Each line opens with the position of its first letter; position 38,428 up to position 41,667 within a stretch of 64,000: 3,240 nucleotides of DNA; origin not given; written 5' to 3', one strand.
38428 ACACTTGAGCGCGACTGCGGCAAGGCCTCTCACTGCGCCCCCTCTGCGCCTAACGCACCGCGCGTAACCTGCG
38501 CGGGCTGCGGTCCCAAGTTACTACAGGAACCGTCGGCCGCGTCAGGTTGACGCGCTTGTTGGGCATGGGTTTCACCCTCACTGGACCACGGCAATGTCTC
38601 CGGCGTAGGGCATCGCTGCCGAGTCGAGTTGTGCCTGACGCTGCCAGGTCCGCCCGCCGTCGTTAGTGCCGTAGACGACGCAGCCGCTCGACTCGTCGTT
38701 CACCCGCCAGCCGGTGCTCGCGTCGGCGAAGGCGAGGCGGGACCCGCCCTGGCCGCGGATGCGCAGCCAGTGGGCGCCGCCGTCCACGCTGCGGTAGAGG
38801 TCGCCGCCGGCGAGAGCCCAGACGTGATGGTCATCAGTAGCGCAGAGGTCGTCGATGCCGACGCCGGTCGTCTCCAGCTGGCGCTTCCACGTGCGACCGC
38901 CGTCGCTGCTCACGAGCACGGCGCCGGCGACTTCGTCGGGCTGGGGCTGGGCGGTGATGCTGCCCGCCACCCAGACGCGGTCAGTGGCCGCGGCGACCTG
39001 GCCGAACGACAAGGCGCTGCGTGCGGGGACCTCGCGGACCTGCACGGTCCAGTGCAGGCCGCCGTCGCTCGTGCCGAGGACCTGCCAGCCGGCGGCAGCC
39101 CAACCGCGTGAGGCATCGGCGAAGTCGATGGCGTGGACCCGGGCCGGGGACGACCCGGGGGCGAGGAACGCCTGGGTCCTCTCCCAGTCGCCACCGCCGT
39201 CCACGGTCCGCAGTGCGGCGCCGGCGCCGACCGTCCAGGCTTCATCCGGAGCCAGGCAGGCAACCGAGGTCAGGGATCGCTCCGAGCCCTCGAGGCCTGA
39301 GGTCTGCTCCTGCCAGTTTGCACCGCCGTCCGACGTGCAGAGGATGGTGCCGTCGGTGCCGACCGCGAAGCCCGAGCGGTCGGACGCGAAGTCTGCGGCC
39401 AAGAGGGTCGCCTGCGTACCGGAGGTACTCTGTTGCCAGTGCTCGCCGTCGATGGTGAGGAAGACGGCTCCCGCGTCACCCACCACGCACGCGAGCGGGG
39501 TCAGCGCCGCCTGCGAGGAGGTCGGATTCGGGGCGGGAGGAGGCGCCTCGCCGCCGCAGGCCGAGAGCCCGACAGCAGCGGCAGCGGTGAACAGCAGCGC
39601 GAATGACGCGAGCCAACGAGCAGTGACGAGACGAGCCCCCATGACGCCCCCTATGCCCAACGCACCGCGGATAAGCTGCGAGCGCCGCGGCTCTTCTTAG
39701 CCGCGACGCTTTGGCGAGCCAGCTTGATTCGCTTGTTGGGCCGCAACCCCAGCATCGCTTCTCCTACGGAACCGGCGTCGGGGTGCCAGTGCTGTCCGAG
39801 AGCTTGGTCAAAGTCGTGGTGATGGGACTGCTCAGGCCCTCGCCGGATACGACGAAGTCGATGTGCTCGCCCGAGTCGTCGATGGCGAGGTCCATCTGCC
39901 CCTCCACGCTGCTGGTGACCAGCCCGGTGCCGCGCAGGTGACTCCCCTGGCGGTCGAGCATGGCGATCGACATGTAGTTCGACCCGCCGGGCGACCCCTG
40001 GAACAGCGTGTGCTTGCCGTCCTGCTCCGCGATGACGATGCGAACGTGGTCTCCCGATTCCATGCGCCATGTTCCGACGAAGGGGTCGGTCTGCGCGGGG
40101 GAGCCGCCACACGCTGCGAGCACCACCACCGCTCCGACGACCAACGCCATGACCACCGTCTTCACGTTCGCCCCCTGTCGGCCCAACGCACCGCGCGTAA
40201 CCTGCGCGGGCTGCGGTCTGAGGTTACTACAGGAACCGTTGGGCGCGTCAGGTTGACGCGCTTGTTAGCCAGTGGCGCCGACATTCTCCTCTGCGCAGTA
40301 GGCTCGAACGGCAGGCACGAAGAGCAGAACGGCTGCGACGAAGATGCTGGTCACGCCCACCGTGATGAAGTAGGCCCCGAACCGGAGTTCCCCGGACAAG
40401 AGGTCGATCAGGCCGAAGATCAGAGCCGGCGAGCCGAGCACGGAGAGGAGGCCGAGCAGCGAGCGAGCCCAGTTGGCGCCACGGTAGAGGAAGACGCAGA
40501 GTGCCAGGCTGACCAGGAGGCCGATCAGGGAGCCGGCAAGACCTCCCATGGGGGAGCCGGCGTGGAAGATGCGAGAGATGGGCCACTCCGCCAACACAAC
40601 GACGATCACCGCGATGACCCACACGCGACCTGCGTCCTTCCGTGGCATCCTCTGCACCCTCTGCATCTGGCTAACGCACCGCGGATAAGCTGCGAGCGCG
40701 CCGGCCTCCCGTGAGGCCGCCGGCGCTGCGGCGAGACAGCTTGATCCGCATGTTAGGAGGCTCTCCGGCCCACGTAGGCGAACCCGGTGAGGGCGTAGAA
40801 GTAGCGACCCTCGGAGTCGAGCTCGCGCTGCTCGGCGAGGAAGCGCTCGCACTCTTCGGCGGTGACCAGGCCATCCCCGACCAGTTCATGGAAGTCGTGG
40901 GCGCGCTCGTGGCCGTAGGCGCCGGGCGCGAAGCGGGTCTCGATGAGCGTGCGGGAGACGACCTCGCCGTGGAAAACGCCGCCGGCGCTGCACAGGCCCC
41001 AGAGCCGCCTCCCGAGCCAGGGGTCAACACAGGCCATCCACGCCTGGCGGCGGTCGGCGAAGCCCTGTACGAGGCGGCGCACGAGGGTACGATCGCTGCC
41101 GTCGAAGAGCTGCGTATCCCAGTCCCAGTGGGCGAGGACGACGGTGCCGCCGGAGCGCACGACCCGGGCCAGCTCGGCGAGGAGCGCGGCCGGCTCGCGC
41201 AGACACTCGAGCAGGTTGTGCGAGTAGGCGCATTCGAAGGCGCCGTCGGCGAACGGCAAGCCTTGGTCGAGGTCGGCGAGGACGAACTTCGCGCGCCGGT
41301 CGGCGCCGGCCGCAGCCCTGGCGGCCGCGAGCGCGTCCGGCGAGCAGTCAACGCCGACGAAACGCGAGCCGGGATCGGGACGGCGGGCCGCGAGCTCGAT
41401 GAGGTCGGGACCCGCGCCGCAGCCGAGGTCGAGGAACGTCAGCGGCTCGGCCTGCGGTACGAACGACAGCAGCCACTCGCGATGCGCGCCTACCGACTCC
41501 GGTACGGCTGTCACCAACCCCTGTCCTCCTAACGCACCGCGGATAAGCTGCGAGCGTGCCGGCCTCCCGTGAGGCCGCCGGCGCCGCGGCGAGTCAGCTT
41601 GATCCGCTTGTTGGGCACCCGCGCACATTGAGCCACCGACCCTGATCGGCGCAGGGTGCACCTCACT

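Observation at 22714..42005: About 19-kb array of about 27 cassettes bounded by attC sites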

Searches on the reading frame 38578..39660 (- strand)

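Call 29: search_protein_families(library=pfam, max_evalue=0.01, proteins=[window:38578-39660:-])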
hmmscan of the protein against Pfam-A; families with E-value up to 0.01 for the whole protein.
window:38578-39660:- (360 aa): 6 families
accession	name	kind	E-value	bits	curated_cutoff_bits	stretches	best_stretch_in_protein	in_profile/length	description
PF14870.12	PSII_BNR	-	7.3e-25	88.3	27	2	73-177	7-112/303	Photosynthesis system II assembly factor YCF48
PF15902.12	Sortilin-Vps10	-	5.9e-07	29.1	33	0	71-146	9-86/446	Sortilin, neurotensin receptor 3,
PF02012.26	BNR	-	7.4e-06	25.6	27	0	250-260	2-12/12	BNR/Asp-box repeat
PF24316.1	Tli3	-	1.8e-05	25.5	27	0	304-344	60-100/129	T6SS Tli3 immunity protein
PF19755.4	DUF6242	-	3e-05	24.4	29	0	203-298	129-217/217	Domain of unknown function (DUF6242)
PF25737.1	Herpes_US8A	-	0.0033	18.2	27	1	35-86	59-110/124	Herpesvirus US8.5 protein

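Call 61: search_protein_families(library=padloc, max_evalue=0.001, proteins=[window:38578-39660:-])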
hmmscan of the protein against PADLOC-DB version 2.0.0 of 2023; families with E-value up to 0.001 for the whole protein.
window:38578-39660:- (360 aa): 0 families

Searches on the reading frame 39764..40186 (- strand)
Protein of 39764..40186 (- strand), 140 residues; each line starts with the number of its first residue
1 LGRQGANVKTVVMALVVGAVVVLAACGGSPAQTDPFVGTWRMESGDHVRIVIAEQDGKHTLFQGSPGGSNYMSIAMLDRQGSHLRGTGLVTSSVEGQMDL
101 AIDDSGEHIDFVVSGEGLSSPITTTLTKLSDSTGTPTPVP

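Call 29: search_protein_families(library=pfam, max_evalue=0.01, proteins=[window:39764-40186:-])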
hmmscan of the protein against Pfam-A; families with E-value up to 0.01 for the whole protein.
window:39764-40186:- (140 aa): 1 family
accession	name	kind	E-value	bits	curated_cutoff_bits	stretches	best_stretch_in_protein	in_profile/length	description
PF06006.17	DUF905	-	0.00079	19.8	22.3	0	66-98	15-44/70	Bacterial protein of unknown function (DUF905)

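Call 61: search_protein_families(library=padloc, max_evalue=0.001, proteins=[window:39764-40186:-])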
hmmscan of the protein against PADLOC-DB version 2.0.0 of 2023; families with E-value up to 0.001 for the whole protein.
window:39764-40186:- (140 aa): 0 families

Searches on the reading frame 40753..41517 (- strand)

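Call 29: search_protein_families(library=pfam, max_evalue=0.01, proteins=[window:40753-41517:-])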
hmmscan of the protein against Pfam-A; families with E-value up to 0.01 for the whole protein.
window:40753-41517:- (254 aa): 11 families
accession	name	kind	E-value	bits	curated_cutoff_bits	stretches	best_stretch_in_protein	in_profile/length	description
PF08241.18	Methyltransf_11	-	5.5e-19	69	21.2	1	29-127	1-94/95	Methyltransferase domain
PF13649.12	Methyltransf_25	-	5.4e-18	65.9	27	1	29-124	2-97/97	Methyltransferase domain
PF13847.12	Methyltransf_31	-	7.5e-16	58.6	27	1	26-137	5-118/145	Methyltransferase domain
PF08242.18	Methyltransf_12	-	7.2e-15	55.9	30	1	29-125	1-97/98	Methyltransferase domain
PF13489.12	Methyltransf_23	-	3.9e-11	43.4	27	1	16-135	13-123/164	Methyltransferase domain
PF01209.24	Ubie_methyltran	-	4.2e-06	26.7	20.1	1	8-128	28-151/233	ubiE/COQ5 methyltransferase family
PF05175.20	MTS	-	0.00078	19.6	23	1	15-86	22-93/170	Methyltransferase small domain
PF02390.23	Methyltransf_4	-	0.0042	17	24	0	27-72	4-47/173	Putative methyltransferase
PF07021.18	MetW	-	0.0049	17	21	1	28-122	17-104/193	Methionine biosynthesis protein MetW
PF04672.18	Methyltransf_19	-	0.0051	16.8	26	0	28-85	73-133/268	S-adenosyl methyltransferase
PF08003.17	Methyltransf_9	-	0.0095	15.4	23.8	0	23-129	114-218/315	Protein of unknown function (DUF1698)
